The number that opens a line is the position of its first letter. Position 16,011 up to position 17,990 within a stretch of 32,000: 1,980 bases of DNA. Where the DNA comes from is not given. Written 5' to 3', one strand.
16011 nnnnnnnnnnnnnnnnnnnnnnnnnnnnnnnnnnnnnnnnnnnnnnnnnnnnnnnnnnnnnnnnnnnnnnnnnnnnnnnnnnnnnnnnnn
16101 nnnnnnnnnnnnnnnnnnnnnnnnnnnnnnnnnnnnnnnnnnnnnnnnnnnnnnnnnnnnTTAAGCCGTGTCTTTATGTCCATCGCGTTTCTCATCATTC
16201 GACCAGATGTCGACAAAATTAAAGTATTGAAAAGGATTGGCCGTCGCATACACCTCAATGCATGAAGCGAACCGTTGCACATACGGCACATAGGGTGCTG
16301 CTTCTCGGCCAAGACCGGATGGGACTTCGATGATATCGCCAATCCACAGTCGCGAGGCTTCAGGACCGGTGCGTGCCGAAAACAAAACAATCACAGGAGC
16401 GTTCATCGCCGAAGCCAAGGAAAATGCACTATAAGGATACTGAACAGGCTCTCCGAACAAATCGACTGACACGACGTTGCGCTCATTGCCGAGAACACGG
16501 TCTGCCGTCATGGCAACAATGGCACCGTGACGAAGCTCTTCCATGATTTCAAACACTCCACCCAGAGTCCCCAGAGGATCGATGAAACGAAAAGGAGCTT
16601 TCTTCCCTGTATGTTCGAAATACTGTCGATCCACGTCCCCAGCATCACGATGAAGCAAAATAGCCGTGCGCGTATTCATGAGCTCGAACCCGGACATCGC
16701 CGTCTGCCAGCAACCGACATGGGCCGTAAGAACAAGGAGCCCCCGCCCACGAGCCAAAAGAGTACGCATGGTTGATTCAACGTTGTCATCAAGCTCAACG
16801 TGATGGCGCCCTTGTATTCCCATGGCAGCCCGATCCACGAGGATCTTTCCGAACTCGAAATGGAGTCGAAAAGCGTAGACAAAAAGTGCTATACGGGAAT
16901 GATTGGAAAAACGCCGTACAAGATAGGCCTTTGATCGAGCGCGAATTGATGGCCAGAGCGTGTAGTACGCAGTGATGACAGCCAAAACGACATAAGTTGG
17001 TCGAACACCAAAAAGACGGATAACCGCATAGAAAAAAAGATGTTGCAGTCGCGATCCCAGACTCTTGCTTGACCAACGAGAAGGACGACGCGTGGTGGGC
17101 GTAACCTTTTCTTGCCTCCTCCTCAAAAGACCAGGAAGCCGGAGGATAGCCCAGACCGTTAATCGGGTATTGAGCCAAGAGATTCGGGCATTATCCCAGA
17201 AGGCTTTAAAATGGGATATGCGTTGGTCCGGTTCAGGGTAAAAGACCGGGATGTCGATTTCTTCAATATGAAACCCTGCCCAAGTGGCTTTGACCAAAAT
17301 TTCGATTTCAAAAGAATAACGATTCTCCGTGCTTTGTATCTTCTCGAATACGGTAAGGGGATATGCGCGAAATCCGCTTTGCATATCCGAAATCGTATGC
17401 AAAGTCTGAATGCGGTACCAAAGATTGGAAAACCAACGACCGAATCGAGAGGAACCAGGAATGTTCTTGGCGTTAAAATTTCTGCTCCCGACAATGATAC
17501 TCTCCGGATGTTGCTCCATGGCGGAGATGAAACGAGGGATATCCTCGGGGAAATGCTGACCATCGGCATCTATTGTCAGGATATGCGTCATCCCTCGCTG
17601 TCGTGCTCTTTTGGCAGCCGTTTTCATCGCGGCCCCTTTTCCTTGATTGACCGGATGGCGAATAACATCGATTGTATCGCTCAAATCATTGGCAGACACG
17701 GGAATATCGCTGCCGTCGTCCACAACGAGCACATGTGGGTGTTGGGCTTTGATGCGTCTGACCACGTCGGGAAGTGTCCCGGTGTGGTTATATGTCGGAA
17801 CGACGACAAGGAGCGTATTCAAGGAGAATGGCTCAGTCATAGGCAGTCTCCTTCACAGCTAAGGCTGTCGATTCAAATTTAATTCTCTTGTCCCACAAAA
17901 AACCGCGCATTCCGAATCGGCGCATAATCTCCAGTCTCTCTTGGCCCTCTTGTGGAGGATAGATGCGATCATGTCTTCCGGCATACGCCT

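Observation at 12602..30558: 18-kb, 19-gene aryl-polyene-like type II PKS/FAS plus outer-membrane export operon with no aryl-starter genes and two embedded non-canonical enzymes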

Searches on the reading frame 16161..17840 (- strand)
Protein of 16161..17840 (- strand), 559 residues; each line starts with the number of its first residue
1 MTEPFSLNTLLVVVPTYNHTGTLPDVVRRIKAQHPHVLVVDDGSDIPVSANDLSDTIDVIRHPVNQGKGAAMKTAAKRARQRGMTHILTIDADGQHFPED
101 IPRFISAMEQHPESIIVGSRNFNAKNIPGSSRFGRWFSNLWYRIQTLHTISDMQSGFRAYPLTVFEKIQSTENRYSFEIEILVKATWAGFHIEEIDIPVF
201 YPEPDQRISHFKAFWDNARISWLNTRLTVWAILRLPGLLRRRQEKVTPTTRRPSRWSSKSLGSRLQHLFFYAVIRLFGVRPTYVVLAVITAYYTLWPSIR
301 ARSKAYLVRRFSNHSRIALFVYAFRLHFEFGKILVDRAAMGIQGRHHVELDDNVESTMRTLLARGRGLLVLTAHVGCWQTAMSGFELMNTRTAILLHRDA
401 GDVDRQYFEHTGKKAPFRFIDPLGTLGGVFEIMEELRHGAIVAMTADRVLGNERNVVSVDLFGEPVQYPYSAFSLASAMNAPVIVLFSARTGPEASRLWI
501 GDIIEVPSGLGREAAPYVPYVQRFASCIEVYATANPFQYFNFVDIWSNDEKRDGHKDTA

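Call 6: search_protein_families(library=pfam, proteins=[window:16161-17840:-], max_evalue=0.01)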
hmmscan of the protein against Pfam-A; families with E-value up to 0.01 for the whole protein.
window:16161-17840:- (559 aa): 2 families
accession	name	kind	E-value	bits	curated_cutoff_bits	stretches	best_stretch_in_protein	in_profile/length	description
PF00535.33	Glycos_transf_2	-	7.1e-23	81.8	23.3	1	12-135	2-130/168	Glycosyl transferase family 2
PF03279.18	Lip_A_acyltrans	-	3.4e-08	33.5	22.3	1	359-493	114-244/295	Bacterial lipid A biosynthesis acyltransferase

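Call 16: search_protein_families(library=ncbifam, proteins=[window:16161-17840:-], max_evalue=0.001)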
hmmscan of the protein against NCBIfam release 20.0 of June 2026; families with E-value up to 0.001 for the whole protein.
window:16161-17840:- (559 aa): 10 families
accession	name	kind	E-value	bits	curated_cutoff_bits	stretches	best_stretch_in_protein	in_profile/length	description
NF058614.1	PPMAGASynPpgS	equivalog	4e-25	88.5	370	1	12-203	4-200/226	polyprenyl-phospho-N-acetylgalactosaminyl synthase PpgS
TIGR04182.1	glyco_TIGR04182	equivalog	8.2e-17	61.5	325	1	11-221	3-211/293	S-layer glycoprotein N-glycosyltransferase AglJ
NF041391.1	DPhHxTase_Halo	equivalog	9.3e-12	44.4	375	1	16-198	3-182/213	dolichyl-phosphate hexose transferase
NF041875.1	EPS_EpsD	equivalog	1e-08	34.9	370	1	11-122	2-118/325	exopolysaccharide biosynthesis glycosyltransferase EpsD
NF007986.1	PRK10714.1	equivalog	1.4e-08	34.2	529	1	8-203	6-202/316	undecaprenyl-phosphate 4-deoxy-4-formamido-L-arabinose transferase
NF006487.0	PRK08905.1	equivalog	4.3e-07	29.3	281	1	347-539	83-266/290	lysophospholipid acyltransferase family protein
TIGR03965.1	mycofact_glyco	equivalog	5.5e-07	28.8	280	1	8-82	74-156/467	mycofactocin biosynthesis glycosyltransferase MftF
NF005919.0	PRK07920.1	equivalog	2.3e-06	26.9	209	1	356-555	109-302/311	phosphatidylinositol mannoside acyltransferase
TIGR03937.1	PgaC_IcaA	equivalog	3.2e-05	23.1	422.3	1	9-112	46-154/407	poly-beta-1,6-N-acetyl-D-glucosamine synthase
TIGR04283.1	glyco_like_mftF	equivalog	4e-05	23.3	182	1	12-109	3-97/221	TIGR04283 family arsenosugar biosynthesis glycosyltransferase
